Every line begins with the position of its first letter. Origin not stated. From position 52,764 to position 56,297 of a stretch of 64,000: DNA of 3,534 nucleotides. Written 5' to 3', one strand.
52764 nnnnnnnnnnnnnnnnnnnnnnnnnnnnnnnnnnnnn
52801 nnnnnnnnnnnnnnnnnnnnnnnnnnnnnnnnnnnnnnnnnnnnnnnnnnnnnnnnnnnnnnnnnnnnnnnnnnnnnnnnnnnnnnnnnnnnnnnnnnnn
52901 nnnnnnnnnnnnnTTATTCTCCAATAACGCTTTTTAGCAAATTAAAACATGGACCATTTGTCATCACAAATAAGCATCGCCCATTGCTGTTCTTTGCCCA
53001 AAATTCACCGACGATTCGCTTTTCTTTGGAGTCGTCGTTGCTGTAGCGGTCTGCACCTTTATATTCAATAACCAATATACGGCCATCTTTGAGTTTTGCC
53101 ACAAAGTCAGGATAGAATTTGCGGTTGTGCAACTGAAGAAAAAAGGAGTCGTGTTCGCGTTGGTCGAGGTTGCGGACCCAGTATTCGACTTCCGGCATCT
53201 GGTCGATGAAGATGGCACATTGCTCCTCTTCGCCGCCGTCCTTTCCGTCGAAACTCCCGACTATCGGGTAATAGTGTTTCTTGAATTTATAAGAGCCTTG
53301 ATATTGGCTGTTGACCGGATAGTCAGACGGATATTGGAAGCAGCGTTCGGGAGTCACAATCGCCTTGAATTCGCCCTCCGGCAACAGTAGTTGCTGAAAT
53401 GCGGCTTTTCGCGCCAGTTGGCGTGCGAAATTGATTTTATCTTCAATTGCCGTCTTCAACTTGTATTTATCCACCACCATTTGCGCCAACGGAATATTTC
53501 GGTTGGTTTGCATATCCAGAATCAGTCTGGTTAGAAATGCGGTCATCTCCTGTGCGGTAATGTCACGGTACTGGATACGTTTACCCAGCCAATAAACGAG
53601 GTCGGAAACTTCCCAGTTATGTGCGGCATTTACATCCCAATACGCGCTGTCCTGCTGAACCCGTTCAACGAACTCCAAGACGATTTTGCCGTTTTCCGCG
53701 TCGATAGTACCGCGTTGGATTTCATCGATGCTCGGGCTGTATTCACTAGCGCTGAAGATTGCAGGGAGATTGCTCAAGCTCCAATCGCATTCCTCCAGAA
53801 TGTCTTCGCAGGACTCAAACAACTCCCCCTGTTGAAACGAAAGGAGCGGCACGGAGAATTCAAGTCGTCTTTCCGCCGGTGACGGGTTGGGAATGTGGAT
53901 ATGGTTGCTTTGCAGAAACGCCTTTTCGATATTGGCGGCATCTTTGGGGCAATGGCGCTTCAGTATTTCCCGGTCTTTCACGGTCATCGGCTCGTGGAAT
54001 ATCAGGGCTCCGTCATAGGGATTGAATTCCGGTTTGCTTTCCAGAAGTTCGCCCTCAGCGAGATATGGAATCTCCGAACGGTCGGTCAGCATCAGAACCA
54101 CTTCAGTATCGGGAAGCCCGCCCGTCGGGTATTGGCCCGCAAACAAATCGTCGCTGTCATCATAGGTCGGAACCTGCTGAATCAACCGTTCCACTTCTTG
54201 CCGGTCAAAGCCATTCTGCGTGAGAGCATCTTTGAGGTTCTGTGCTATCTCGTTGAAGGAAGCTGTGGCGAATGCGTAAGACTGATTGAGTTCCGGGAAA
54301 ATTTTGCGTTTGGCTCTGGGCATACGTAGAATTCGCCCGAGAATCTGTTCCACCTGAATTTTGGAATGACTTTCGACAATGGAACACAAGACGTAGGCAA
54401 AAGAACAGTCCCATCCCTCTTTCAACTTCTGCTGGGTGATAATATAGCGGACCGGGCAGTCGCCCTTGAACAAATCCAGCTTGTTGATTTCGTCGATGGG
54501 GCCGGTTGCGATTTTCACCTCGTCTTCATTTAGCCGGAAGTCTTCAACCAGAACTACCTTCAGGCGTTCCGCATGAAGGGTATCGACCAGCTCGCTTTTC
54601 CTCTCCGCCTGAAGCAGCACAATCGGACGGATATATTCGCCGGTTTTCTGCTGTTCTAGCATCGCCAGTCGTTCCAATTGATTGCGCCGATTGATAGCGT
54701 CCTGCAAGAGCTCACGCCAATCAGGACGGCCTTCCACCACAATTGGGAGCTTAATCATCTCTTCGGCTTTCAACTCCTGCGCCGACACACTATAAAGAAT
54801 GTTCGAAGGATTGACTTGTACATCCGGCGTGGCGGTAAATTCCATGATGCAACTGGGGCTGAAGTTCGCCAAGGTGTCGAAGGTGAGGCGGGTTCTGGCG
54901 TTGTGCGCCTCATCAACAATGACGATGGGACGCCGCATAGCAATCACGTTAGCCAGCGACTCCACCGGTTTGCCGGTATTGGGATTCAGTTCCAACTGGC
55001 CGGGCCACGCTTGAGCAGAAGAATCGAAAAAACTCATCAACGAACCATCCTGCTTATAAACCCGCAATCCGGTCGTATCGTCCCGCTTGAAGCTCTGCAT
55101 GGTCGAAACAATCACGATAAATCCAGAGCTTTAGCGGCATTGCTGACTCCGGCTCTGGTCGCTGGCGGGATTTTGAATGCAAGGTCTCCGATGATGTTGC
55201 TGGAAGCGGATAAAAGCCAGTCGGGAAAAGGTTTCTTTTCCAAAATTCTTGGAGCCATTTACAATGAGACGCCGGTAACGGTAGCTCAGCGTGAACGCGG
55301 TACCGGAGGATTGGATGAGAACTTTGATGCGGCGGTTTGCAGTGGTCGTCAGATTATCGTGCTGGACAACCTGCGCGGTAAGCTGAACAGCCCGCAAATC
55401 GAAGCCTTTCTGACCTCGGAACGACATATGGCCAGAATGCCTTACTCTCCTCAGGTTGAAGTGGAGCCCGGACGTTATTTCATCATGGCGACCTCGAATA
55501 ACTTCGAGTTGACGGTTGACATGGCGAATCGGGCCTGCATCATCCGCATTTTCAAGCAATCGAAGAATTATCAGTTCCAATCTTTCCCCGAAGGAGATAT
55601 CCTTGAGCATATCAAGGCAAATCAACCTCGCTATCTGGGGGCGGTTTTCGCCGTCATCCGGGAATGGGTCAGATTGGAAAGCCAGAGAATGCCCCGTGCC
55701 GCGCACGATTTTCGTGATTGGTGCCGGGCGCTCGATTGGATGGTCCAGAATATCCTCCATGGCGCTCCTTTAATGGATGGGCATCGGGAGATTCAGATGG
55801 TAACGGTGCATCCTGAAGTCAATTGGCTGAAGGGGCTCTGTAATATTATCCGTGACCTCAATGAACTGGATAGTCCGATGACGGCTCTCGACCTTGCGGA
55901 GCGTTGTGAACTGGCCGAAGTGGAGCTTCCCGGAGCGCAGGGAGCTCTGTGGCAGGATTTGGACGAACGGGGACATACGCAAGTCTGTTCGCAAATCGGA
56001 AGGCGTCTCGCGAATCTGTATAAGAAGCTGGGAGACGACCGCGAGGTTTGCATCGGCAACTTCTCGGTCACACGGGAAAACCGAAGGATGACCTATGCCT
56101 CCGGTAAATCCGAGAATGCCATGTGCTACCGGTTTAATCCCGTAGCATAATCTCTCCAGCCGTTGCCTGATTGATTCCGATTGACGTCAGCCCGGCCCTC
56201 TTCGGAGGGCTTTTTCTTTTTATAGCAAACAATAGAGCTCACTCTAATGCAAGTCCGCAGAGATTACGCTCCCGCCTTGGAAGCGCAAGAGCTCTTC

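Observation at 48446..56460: Near-identical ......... arrays inside both island ends: candidate DNA target of a DUF6538-type integrase domain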

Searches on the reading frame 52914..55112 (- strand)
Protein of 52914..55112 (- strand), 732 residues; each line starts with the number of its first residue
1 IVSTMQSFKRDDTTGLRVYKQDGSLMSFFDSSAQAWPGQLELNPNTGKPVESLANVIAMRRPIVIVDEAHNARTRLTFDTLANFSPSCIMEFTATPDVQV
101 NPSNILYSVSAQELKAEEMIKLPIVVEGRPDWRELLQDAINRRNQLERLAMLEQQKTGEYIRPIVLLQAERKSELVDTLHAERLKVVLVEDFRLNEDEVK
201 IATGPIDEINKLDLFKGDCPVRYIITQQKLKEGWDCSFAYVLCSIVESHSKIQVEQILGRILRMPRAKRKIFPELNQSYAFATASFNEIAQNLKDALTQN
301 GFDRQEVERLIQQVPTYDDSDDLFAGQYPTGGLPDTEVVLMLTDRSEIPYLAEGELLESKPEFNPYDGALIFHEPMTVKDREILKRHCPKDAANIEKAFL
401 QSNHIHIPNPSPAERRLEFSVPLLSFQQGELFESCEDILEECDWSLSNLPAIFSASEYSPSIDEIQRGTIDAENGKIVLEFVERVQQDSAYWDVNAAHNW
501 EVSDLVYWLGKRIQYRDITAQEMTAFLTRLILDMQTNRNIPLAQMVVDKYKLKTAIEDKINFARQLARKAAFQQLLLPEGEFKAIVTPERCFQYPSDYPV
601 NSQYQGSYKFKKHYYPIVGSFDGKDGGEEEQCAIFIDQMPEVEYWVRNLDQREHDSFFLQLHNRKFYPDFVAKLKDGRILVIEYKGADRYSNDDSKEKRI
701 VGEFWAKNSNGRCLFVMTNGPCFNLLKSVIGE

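Call 8: search_protein_families(library=pfam, proteins=[window:52914-55112:-], max_evalue=0.01)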
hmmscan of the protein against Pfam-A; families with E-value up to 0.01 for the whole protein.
window:52914-55112:- (732 aa): 1 family
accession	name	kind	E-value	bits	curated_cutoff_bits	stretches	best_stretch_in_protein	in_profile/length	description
PF04851.21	ResIII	-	0.00022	21.6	22.5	1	59-97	124-163/164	Type III restriction enzyme, res subunit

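Call 10: search_protein_families(library=padloc, proteins=[window:52914-55112:-], max_evalue=0.01)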
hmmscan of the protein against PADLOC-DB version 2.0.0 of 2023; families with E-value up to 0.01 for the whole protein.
window:52914-55112:- (732 aa): 5 families
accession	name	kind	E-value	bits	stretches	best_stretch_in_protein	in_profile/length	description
PDLC03650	REase_III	-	7.7e-106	353.5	1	46-717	210-875/898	Type III restriction enzyme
PDLC03653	REase_III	-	4.5e-55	185.2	1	39-301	238-507/883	Type III restriction enzyme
PDLC03647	REase_III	-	1.6e-14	51.1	2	213-296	499-585/989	Type III restriction enzyme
PDLC03648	REase_III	-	1.3e-12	44.7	1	62-291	134-381/871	Type III restriction enzyme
PDLC03649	REase_III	-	9.6e-09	31.7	2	210-268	484-542/973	Type III restriction enzyme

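Call 42: search_protein_families(library=ncbifam, proteins=[window:52914-55112:-], max_evalue=0.01)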
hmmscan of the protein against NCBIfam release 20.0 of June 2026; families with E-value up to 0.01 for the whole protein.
window:52914-55112:- (732 aa): 2 families
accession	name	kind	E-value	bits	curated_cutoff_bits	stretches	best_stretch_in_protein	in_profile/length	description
NF046055.1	restr_BPTD_3080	equivalog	1.7e-09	36.2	800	1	629-710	863-943/970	BPTD_3080 family restriction endonuclease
NF012027.0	PRK15483.1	equivalog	1.6e-07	29.7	564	1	54-96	195-238/986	type III restriction-modification system endonuclease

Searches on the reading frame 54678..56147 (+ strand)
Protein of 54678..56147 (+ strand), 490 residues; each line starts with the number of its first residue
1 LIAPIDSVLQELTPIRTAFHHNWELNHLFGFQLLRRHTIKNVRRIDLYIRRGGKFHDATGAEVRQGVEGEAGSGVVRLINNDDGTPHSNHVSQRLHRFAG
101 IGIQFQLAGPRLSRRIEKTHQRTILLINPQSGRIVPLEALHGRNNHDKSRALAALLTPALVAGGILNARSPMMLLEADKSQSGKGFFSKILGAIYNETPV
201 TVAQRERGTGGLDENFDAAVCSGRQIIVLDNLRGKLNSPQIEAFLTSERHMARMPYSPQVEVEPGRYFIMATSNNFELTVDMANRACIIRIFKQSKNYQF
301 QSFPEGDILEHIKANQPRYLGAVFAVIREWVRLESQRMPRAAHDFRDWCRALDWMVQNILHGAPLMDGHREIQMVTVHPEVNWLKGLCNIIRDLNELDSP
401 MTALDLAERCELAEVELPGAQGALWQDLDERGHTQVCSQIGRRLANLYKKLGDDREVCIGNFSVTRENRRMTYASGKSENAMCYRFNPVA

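Call 8: search_protein_families(library=pfam, proteins=[window:54678-56147:+], max_evalue=0.01)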
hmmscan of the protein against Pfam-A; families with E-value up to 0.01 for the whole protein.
window:54678-56147:+ (490 aa): 1 family
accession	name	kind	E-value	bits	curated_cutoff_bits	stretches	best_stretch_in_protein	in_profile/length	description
PF19263.5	DUF5906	-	6.3e-05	24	27.6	1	180-279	6-106/114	Family of unknown function (DUF5906)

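Call 10: search_protein_families(library=padloc, proteins=[window:54678-56147:+], max_evalue=0.01)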
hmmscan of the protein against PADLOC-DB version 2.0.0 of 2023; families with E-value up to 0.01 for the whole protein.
window:54678-56147:+ (490 aa): 0 families

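Call 41: search_protein_families(library=phrogs, proteins=[window:54678-56147:+], max_evalue=0.01)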
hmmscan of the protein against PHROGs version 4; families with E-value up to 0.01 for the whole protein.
window:54678-56147:+ (490 aa): 3 families
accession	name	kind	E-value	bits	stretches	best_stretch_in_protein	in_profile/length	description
phrog_10537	-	unknown function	9.6e-11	41.2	1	141-351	898-1106/1229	-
phrog_29234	-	unknown function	1.5e-07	30.9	1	146-352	534-736/887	-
phrog_19930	-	DNA, RNA and nucleotide metabolism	0.0015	17.9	1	146-357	550-760/865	DNA polymerase/primase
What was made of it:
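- The window has a primase/helicase-like ORF ending at 56150 (call 41).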

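Call 42: search_protein_families(library=ncbifam, proteins=[window:54678-56147:+], max_evalue=0.01)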
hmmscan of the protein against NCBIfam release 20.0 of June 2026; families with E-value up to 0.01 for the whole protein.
window:54678-56147:+ (490 aa): 0 families
